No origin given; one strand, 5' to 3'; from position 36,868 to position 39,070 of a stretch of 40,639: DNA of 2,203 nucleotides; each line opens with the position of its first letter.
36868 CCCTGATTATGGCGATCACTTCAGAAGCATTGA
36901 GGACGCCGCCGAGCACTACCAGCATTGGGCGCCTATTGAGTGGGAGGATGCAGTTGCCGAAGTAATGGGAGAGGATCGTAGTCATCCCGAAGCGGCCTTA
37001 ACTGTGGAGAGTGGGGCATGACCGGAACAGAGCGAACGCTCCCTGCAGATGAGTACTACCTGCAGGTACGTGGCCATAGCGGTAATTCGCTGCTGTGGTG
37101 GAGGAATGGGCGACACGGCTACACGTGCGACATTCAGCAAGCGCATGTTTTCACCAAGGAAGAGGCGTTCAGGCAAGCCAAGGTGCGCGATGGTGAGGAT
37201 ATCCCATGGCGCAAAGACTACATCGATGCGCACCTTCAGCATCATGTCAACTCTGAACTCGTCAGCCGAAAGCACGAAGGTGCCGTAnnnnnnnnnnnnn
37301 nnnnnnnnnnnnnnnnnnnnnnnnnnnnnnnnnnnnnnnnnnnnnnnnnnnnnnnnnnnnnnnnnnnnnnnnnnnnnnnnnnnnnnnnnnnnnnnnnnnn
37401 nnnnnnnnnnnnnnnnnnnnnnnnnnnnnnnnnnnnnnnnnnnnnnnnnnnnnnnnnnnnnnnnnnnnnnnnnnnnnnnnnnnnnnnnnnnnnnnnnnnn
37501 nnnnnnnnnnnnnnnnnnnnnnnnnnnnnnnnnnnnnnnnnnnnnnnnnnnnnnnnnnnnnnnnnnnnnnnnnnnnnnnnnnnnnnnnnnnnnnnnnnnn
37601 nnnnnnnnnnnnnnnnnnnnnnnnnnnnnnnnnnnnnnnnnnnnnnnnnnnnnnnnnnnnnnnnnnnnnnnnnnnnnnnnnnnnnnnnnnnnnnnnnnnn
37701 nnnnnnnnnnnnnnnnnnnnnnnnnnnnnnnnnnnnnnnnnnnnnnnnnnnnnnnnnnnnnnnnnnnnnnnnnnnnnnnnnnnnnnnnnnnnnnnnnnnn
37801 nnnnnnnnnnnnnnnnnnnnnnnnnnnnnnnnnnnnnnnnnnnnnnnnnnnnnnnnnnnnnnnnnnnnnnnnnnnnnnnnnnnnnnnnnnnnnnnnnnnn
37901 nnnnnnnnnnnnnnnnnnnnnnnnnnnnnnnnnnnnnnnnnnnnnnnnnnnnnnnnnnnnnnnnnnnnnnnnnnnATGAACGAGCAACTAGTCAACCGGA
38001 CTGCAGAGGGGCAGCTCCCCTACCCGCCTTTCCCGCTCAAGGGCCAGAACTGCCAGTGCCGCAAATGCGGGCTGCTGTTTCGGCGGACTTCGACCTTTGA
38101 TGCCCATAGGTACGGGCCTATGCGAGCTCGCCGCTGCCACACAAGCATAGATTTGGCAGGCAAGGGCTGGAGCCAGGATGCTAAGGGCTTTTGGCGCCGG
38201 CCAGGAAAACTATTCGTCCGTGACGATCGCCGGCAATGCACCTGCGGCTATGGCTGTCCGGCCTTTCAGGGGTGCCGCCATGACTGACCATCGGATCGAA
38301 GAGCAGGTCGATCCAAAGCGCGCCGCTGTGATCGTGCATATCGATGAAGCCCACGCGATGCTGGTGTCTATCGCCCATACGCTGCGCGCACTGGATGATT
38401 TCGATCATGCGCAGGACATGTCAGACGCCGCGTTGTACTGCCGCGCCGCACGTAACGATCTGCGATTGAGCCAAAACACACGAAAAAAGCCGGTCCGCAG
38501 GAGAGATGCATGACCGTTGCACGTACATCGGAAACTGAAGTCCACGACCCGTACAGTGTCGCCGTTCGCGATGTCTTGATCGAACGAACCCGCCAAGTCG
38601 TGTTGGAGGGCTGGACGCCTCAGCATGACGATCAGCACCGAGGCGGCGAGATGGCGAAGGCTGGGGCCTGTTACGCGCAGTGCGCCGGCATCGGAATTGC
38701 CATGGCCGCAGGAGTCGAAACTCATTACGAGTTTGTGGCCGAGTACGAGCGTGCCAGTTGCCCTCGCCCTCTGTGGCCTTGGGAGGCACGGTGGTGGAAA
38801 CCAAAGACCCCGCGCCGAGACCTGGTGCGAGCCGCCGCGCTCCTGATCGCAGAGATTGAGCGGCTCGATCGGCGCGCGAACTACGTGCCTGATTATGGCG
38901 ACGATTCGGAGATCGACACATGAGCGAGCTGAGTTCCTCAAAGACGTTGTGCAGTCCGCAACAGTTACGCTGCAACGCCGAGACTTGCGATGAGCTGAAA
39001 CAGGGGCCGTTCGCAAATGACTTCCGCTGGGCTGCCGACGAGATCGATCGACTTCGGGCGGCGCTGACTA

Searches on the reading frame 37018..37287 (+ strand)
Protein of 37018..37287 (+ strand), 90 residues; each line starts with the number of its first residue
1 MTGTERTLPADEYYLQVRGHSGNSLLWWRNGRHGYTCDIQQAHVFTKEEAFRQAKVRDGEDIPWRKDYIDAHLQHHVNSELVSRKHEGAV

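Call 76: search_protein_families(library=phrogs, proteins=[window:37018-37287:+], max_evalue=0.001)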
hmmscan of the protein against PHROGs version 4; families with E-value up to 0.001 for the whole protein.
window:37018-37287:+ (90 aa): 1 family
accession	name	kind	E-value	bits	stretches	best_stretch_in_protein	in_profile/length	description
phrog_2457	-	unknown function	3.5e-16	60.4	1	11-84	3-79/222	-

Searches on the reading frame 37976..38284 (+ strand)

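Call 76: search_protein_families(library=phrogs, proteins=[window:37976-38284:+], max_evalue=0.001)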
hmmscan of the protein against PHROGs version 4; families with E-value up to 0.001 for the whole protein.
window:37976-38284:+ (103 aa): 0 families

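Call 83: search_protein_families(library=pfam, proteins=[window:37976-38284:+], max_evalue=0.01)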
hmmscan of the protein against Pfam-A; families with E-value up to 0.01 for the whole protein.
window:37976-38284:+ (103 aa): 1 family
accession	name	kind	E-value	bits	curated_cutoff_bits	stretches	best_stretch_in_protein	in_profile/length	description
PF24071.1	Phage_zn_bind_3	-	0.0009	19.5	27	1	26-56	16-42/46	Phage FDXHR zinc binding domain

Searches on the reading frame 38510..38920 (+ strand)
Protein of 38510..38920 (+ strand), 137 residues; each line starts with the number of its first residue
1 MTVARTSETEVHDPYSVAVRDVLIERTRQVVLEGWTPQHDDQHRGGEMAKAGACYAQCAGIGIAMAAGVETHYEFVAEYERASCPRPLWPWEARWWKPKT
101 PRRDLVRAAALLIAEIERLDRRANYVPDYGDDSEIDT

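Call 76: search_protein_families(library=phrogs, proteins=[window:38510-38920:+], max_evalue=0.001)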
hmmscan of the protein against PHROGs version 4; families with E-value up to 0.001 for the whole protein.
window:38510-38920:+ (137 aa): 9 families
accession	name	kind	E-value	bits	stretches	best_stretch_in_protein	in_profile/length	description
phrog_6628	-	unknown function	2.3e-37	129.9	1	13-124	574-667/685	-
phrog_9434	-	unknown function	6e-34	119.3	1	17-123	400-493/507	-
phrog_9763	-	unknown function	2.7e-31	110.2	1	16-124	149-237/247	-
phrog_11504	-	unknown function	1.3e-29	105.2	1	20-124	280-370/376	-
phrog_3956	-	unknown function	3.7e-27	96.6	1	20-123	495-577/585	-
phrog_6574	-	unknown function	7.3e-26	92.5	1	9-124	101-208/217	-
phrog_14548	-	unknown function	2.2e-21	77.5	1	12-123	279-371/378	-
phrog_19550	-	unknown function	5.5e-21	76.4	1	18-124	88-180/186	-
phrog_28211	-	unknown function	1e-13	52.5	1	17-124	126-223/234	-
